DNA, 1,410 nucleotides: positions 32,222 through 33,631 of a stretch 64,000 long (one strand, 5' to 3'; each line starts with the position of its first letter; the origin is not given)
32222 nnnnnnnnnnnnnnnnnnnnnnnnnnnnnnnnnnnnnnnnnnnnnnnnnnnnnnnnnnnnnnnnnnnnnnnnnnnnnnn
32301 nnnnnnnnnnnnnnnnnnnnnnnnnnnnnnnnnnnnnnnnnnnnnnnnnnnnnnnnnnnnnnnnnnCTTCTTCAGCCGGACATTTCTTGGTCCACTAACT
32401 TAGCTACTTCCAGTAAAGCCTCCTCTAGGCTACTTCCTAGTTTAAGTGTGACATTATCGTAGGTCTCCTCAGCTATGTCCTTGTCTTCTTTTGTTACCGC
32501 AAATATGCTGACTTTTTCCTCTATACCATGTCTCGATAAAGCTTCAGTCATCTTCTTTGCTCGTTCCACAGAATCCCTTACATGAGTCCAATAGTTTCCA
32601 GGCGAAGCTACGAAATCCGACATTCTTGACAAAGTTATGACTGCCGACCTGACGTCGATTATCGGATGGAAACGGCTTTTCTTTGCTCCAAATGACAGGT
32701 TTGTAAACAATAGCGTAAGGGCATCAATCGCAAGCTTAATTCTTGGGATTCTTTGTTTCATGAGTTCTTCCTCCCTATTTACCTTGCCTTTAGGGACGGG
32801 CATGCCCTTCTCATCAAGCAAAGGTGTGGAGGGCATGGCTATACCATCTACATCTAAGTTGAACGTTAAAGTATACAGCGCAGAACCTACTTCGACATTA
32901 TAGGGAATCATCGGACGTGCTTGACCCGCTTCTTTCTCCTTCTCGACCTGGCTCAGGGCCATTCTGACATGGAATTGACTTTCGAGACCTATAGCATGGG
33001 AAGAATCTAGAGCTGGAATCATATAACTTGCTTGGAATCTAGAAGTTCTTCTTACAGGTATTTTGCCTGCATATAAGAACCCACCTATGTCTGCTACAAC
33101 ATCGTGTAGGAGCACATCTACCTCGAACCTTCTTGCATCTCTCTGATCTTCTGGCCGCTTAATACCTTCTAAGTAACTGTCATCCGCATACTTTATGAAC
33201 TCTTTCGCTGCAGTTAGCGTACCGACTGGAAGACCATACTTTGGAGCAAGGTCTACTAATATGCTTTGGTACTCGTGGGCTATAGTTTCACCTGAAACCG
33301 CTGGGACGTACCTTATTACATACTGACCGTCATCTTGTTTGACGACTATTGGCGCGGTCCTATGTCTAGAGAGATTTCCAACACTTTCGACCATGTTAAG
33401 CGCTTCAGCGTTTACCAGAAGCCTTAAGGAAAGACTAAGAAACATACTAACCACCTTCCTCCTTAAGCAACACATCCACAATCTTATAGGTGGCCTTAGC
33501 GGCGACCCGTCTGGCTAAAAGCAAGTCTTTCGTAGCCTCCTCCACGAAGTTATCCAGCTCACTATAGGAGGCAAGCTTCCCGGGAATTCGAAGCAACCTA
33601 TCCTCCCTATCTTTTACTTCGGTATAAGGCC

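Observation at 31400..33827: Type I-A interference cassette (csa5-cas7-cas5-Δcas3') ending at a deletion junction that also truncates a convergent VIT1-like gene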

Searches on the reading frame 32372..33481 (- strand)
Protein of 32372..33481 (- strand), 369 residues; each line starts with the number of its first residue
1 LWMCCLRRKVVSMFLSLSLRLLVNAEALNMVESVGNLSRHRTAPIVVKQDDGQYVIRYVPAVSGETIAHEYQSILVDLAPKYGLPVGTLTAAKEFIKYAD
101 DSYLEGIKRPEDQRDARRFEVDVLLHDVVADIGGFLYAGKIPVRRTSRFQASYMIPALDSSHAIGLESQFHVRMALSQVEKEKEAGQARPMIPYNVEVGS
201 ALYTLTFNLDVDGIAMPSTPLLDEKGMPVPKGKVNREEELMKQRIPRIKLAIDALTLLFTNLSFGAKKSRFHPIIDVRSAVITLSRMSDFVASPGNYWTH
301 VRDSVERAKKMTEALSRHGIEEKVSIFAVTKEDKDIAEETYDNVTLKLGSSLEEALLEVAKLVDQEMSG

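Call 3: search_protein_families(library=pfam, proteins=[window:32372-33481:-], max_evalue=0.01)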
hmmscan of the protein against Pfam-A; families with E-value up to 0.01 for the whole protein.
window:32372-33481:- (369 aa): 1 family
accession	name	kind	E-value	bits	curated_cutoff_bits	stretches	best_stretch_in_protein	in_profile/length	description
PF01905.21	DevR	-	4.3e-69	233.1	23.8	1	18-296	2-261/270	CRISPR-associated negative auto-regulator DevR/Csa2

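Call 4: search_protein_families(library=ncbifam, proteins=[window:32372-33481:-], max_evalue=0.01)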
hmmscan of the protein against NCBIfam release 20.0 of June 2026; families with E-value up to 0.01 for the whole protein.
window:32372-33481:- (369 aa): 3 families
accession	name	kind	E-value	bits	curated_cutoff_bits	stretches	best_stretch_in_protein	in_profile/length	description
TIGR02583.1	DevR_archaea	exception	2.6e-71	240.2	212.6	1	14-287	1-260/284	type I-A CRISPR-associated protein Cas7/Csa2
TIGR01875.1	cas_MJ0381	subfamily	1e-36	126.3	67.3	1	17-285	3-236/240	DevR family CRISPR-associated autoregulator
TIGR02585.1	cas_Cst2_DevR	exception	2.3e-05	23.6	72.75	1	131-273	83-227/321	type I-B CRISPR-associated protein Cas7/Cst2/DevR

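Call 10: find_encoding_contigs(protein=window:32372-33445:-, flank=10000, max_places=8)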
Protein window:32372-33445:- (357 aa): 23 contigs read that carry it; 8 places shown.
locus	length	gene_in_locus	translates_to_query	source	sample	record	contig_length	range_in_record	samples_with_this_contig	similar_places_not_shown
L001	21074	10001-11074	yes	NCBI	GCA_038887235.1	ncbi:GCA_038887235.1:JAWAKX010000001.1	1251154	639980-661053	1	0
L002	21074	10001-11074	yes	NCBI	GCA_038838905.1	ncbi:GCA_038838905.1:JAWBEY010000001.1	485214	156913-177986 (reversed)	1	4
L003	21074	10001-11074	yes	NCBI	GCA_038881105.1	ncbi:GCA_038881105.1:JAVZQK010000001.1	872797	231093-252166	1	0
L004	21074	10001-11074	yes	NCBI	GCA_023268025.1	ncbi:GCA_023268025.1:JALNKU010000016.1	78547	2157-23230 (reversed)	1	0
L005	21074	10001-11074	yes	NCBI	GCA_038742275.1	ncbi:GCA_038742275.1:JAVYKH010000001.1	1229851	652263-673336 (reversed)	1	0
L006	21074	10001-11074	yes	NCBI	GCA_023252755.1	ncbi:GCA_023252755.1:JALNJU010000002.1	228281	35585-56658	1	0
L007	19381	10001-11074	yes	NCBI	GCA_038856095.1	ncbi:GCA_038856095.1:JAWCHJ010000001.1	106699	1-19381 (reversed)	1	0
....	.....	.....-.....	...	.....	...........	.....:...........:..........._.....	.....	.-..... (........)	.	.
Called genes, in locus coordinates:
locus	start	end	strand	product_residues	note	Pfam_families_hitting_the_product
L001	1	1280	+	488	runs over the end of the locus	PF03951:Gln-synt_N, PF00120:Gln-synt_C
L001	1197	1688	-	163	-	-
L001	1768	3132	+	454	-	-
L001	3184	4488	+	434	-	PF00815:Histidinol_dh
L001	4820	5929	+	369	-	PF00310:GATase_2, PF13522:GATase_6 (weak), PF13537:GATase_7 (faint)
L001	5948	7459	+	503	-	PF13237:Fer4_10 (faint), PF12838:Fer4_7 (weak), PF13187:Fer4_9 (weak), PF04898:Glu_syn_central (weak), PF01645:Glu_synthase, PF04898:Glu_syn_central, PF00478:IMPDH (weak), PF01070:FMN_dh, +1 more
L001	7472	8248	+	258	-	PF01493:GXGXG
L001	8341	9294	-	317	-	PF08461:WHD_RNase_R, PF01995:NRD1_2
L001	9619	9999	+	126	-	PF09702:Cas_Csa5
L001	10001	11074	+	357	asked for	PF01905:DevR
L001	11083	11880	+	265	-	-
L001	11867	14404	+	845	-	PF00270:DEAD (weak), PF00271:Helicase_C, PF22590:Cas3-like_C_2, PF18019:Cas3_HD (faint)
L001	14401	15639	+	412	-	PF27795:CRISPR-assoc_prot_CsaX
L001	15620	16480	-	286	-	PF10040:CRISPR_Cas6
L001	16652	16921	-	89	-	-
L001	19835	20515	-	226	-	PF01930:Cas_Cas4, PF12705:PDDEXK_1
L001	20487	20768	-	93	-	PF09827:CRISPR_Cas2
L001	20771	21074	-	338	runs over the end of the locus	PF01867:Cas_Cas1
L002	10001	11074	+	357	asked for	PF01905:DevR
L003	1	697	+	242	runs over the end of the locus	PF03787:RAMPs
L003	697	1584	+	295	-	PF03787:RAMPs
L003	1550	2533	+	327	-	PF03787:RAMPs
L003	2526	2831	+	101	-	-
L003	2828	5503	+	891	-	PF01966:HD (faint), PF22335:Cas10-Cmr2_palm2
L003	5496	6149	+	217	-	PF03787:RAMPs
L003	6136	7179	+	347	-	-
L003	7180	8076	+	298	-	PF03787:RAMPs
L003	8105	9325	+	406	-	-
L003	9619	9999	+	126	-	PF09702:Cas_Csa5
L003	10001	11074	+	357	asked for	PF01905:DevR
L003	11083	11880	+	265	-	-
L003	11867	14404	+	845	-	PF00270:DEAD (weak), PF00271:Helicase_C, PF22590:Cas3-like_C_2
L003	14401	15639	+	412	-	PF27795:CRISPR-assoc_prot_CsaX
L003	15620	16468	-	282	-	PF10040:CRISPR_Cas6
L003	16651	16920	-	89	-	-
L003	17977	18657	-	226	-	PF01930:Cas_Cas4, PF12705:PDDEXK_1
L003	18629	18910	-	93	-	PF09827:CRISPR_Cas2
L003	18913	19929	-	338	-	PF01867:Cas_Cas1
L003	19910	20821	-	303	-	PF06023:Csa1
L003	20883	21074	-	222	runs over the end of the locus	PF22662:Csa3_N, PF13412:HTH_24 (faint), PF25213:HVO_A0261_N (weak), PF01022:HTH_5 (weak), PF01978:TrmB (weak), PF08279:HTH_11 (weak), PF13384:HTH_23 (weak), PF25212:HVO_A0114 (weak)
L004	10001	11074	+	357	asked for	PF01905:DevR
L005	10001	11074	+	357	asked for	PF01905:DevR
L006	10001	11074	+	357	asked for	PF01905:DevR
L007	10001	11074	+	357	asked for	PF01905:DevR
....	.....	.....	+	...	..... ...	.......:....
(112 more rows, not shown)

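Call 32: find_homologous_proteins(query=L001:15620-16480:-, max_evalue=0.00001)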
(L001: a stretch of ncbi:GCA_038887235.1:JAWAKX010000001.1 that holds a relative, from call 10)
Query L001:15620-16480:- (286 aa): 29 proteins with E <= 0.00001 among 1511 candidates.
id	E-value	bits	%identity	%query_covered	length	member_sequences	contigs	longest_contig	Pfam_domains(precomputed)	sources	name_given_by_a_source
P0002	1.7e-191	653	100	100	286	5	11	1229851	PF10040.15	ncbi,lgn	ncbi:MAG: CRISPR system precrRNA processing endoribonuclease RAMP protein Cas6 [Nitrososphaerota arc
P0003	1.3e-168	578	88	99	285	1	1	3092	PF10040.15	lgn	-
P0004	2.4e-161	554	84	100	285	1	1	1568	PF10040.15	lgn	-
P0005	2.1e-157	541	81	98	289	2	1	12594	PF10040.15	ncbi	ncbi:MAG: CRISPR system precrRNA processing endoribonuclease RAMP protein Cas6 [Nitrososphaerota arc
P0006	1.1e-90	322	50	97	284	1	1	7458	PF10040.15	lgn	-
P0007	5.7e-82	293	49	98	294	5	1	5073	PF10040.15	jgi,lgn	jgi:CRISPR/Cas system endoribonuclease Cas6 (RAMP superfamily)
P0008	3.6e-79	284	48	95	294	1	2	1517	PF10040.15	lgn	-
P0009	4.8e-78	280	49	94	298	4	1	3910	PF10040.15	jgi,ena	-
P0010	7.2e-78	280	47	97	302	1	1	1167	PF10040.15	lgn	-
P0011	9.2e-78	279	47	98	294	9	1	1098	PF10040.15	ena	-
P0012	1.0e-77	279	47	98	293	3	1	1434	PF10040.15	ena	-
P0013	1.7e-77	279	47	98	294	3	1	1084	PF10040.15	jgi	jgi:CRISPR-associated endoribonuclease Cas6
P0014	3.6e-77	278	48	96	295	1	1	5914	PF10040.15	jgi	-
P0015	8.1e-77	276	47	95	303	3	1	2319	PF10040.15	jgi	jgi:CRISPR-associated endoribonuclease Cas6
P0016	8.6e-77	276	46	98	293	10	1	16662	PF10040.15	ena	-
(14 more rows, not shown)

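Call 33: find_encoding_contigs(protein=P0002, flank=10000, max_places=10)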
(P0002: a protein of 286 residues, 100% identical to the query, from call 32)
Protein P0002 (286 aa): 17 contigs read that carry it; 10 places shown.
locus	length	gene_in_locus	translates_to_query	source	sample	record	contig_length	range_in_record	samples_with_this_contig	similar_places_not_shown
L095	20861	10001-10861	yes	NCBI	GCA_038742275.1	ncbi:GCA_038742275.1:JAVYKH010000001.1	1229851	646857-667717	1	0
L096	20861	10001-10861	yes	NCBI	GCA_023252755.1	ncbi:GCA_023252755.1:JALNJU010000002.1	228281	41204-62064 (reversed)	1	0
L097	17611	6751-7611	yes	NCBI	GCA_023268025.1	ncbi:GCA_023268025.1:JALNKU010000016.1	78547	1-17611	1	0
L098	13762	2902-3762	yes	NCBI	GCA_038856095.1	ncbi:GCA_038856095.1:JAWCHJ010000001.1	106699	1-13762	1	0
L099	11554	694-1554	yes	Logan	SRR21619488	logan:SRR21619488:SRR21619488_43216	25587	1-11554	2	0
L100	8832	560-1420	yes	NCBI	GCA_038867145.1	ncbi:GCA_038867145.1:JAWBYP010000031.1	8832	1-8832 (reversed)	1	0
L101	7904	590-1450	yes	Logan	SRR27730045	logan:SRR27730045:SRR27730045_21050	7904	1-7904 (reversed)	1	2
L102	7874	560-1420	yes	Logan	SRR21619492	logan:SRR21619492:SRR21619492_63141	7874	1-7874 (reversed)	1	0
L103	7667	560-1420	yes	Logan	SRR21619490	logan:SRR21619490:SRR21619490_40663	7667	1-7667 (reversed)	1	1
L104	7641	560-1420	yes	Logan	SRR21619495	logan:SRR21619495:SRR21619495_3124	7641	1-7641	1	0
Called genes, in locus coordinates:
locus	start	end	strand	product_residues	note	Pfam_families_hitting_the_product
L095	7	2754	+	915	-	PF00690:Cation_ATPase_N, PF00122:E1-E2_ATPase, PF13246:Cation_ATPase, PF00702:Hydrolase, PF08282:Hydrolase_3 (faint), PF00689:Cation_ATPase_C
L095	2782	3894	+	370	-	PF02915:Rubrerythrin (weak), PF01988:VIT1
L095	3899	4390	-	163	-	PF01613:Flavin_Reduct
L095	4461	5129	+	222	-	PF22662:Csa3_N, PF13412:HTH_24 (faint), PF25213:HVO_A0261_N (weak), PF01022:HTH_5 (weak), PF01978:TrmB (weak), PF08279:HTH_11 (weak), PF13384:HTH_23 (weak), PF25212:HVO_A0114 (weak)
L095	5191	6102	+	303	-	PF06023:Csa1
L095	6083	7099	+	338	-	PF01867:Cas_Cas1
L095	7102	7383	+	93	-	PF09827:CRISPR_Cas2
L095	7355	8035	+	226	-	PF01930:Cas_Cas4, PF12705:PDDEXK_1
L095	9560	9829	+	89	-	-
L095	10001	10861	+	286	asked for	PF10040:CRISPR_Cas6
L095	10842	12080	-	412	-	PF27795:CRISPR-assoc_prot_CsaX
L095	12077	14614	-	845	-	PF00270:DEAD (weak), PF00271:Helicase_C, PF22590:Cas3-like_C_2, PF18019:Cas3_HD (faint)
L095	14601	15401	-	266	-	-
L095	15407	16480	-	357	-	PF01905:DevR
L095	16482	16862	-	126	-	PF09702:Cas_Csa5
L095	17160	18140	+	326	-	PF08461:WHD_RNase_R, PF01995:NRD1_2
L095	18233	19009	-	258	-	PF01493:GXGXG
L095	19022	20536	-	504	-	PF13237:Fer4_10 (faint), PF12838:Fer4_7 (weak), PF13187:Fer4_9 (weak), PF04898:Glu_syn_central (weak), PF01645:Glu_synthase, PF04898:Glu_syn_central, PF00478:IMPDH (weak), PF01070:FMN_dh, +1 more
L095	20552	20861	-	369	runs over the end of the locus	PF00310:GATase_2, PF13522:GATase_6 (weak), PF13537:GATase_7 (faint)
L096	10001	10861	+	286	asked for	PF10040:CRISPR_Cas6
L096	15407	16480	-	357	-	PF01905:DevR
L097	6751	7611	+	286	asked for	PF10040:CRISPR_Cas6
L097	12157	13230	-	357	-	PF01905:DevR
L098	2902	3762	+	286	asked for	PF10040:CRISPR_Cas6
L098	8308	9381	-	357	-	PF01905:DevR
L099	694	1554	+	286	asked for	PF10040:CRISPR_Cas6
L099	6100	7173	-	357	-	PF01905:DevR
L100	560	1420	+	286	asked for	PF10040:CRISPR_Cas6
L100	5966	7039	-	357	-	PF01905:DevR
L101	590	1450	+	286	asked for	PF10040:CRISPR_Cas6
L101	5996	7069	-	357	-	PF01905:DevR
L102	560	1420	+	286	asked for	PF10040:CRISPR_Cas6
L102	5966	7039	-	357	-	PF01905:DevR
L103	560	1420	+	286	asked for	PF10040:CRISPR_Cas6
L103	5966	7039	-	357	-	PF01905:DevR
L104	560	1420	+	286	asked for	PF10040:CRISPR_Cas6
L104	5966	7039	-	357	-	PF01905:DevR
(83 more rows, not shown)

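Call 35: search_protein_families(library=ncbifam, proteins=[L095:12077-14614:-, L095:10842-12080:-, L095:10001-10861:+, L095:9560-9829:+, L095:7355-8035:+, L095:7102-7383:+, L095:6083-7099:+, L095:5191-6102:+, L095:4461-5129:+, L095:2782-3894:+], max_evalue=0.001)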
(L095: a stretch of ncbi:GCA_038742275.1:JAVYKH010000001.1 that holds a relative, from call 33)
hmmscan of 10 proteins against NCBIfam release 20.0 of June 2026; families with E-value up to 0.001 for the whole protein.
L095:12077-14614:- (845 aa): 15 families
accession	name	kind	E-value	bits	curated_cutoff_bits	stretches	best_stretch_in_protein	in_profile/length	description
TIGR01587.1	cas3_core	equivalog_domain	5.3e-43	147.5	102.45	1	46-411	7-355/358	CRISPR-associated helicase Cas3'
TIGR02621.3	cas3_GSU0051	exception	5.3e-35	121.5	400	1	44-417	36-413/854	type I-G CRISPR-associated helicase/endonuclease Cas3g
TIGR01596.1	cas3_HD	equivalog_domain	3e-12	46.9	43.45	1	615-815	1-174/178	CRISPR-associated endonuclease Cas3''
NF007248.0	PRK09694.1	equivalog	1.1e-10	40.3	569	1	295-382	562-662/878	CRISPR-associated helicase/endonuclease Cas3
NF008170.0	PRK10917.2-4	equivalog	3.4e-08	31.9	975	1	311-397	641-731/826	ATP-dependent DNA helicase RecG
NF008165.0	PRK10917.1-3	equivalog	5.5e-08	31.8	711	1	311-394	504-592/692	ATP-dependent DNA helicase RecG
TIGR00643.1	recG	equivalog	3.2e-07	29.4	659.4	1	302-392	469-563/629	ATP-dependent DNA helicase RecG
TIGR02562.1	cas3_yersinia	equivalog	1.1e-06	26.8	565.95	0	330-382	828-879/1110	type I-F CRISPR-associated helicase Cas3f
NF008168.0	PRK10917.2-2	equivalog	1.2e-06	27.1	718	1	305-393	599-693/795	ATP-dependent DNA helicase RecG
NF008164.0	PRK10917.1-2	equivalog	3.6e-06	25.5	785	1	303-385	502-593/704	ATP-dependent DNA helicase RecG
NF008167.0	PRK10917.2-1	equivalog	1.9e-05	23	995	1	310-390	555-639/744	ATP-dependent DNA helicase RecG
NF008166.0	PRK10917.1-4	equivalog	4e-05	21.9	864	1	297-381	511-599/705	ATP-dependent DNA helicase RecG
NF008163.0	PRK10917.1-1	equivalog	9.2e-05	20.9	796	1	303-381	504-586/692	ATP-dependent DNA helicase RecG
TIGR04121.1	DEXH_lig_assoc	equivalog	0.00047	18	850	0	288-391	243-356/804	ligase-associated DNA damage response DEXH box helicase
NF008169.0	PRK10917.2-3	equivalog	0.00096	17.8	555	0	302-406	450-554/610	ATP-dependent DNA helicase RecG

L095:10842-12080:- (412 aa): 1 family
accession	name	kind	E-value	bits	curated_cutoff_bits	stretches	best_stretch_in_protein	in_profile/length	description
TIGR03876.1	cas_csaX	equivalog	8.9e-25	87.5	222.5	1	157-373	85-281/281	type I-A CRISPR-associated protein CsaX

L095:10001-10861:+ (286 aa): 1 family
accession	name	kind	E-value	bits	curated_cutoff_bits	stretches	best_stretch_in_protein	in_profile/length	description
TIGR01877.1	cas_cas6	equivalog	9.5e-12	45.8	58.65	1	43-276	1-199/200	CRISPR-associated endoribonuclease Cas6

L095:9560-9829:+ (89 aa): 0 families

L095:7355-8035:+ (226 aa): 4 families
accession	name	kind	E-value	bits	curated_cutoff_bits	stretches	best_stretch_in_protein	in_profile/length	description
TIGR00372.1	cas4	equivalog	1.4e-37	129.2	65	1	13-199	2-180/180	CRISPR-associated protein Cas4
NF049935.1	cas4g_cas1g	exception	1.1e-26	93.4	560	1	12-199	2-191/546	CRISPR-associated endonuclease Cas4g/Cas1g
TIGR03491.1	TIGR03491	subfamily_domain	1.6e-08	33.9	97.45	1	111-198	120-205/462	TM0106 family RecB-like putative nuclease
TIGR04328.1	cas4_PREFRAN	exception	8.7e-06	25.9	70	1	14-198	3-176/178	type V CRISPR-associated protein Cas4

L095:7102-7383:+ (93 aa): 1 family
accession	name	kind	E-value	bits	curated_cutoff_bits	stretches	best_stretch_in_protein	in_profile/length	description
TIGR01573.1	cas2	equivalog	2.7e-14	53.2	24.5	1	1-86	1-89/96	CRISPR-associated endonuclease Cas2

L095:6083-7099:+ (338 aa): 10 families
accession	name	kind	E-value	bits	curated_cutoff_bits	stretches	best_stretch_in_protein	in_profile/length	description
TIGR00287.1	cas1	equivalog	2.1e-66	224.2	71.7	1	4-325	2-320/327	CRISPR-associated endonuclease Cas1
NF049935.1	cas4g_cas1g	exception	1.4e-44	152.5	560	1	3-335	216-544/546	CRISPR-associated endonuclease Cas4g/Cas1g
TIGR03640.1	cas1_DVULG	exception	5e-43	147.6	385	1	19-335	21-339/340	type I-C CRISPR-associated endonuclease Cas1c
TIGR04093.1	cas1_CYANO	exception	1.7e-41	142.3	385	1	24-263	28-257/334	type I-D CRISPR-associated endonuclease Cas1d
TIGR03983.1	cas1_MYXAN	equivalog_domain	2.1e-33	115.8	358.05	1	19-263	29-269/347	type I-MYXAN CRISPR-associated endonuclease Cas1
TIGR03639.1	cas1_NMENI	exception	1.6e-30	106.3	120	1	11-261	10-232/278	type II CRISPR-associated endonuclease Cas1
TIGR03641.1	cas1_HMARI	exception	8.9e-24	84.4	304.1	1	18-335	17-321/324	type I-B CRISPR-associated endonuclease Cas1b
TIGR04329.1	cas1_PREFRAN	exception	2.5e-21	76.1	300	1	46-259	53-247/317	type V CRISPR-associated endonuclease Cas1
TIGR03638.1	cas1_ECOLI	exception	2.9e-06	26.7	215.6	1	197-272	169-242/269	type I-E CRISPR-associated endonuclease Cas1e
TIGR03637.1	cas1_YPEST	exception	4.1e-05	23.1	150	1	31-254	39-264/307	type I-F CRISPR-associated endonuclease Cas1f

L095:5191-6102:+ (303 aa): 1 family
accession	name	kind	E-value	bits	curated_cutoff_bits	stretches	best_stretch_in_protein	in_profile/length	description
TIGR01896.1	cas_AF1879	equivalog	1.5e-67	228.2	103.35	1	16-293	13-272/273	type I-A CRISPR-associated protein Cas4/Csa1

L095:4461-5129:+ (222 aa): 3 families
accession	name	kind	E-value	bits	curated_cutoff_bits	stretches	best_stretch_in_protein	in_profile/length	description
TIGR01884.1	cas_HTH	subfamily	1.5e-24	86.5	60.2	1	8-217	3-201/202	CRISPR-associated CARF protein Csa3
NF033545.0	transpos_IS630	equivalog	0.00013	21.5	100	1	164-208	6-50/299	IS630 family transposase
NF033577.2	transpos_IS481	equivalog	0.00022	20.9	224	1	160-209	3-52/284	IS481 family transposase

L095:2782-3894:+ (370 aa): 1 family
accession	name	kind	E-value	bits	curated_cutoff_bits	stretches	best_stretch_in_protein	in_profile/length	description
TIGR00267.1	TIGR00267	hypoth_equivalog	0.00053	19.7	156.95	0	152-208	4-59/171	TIGR00267 family protein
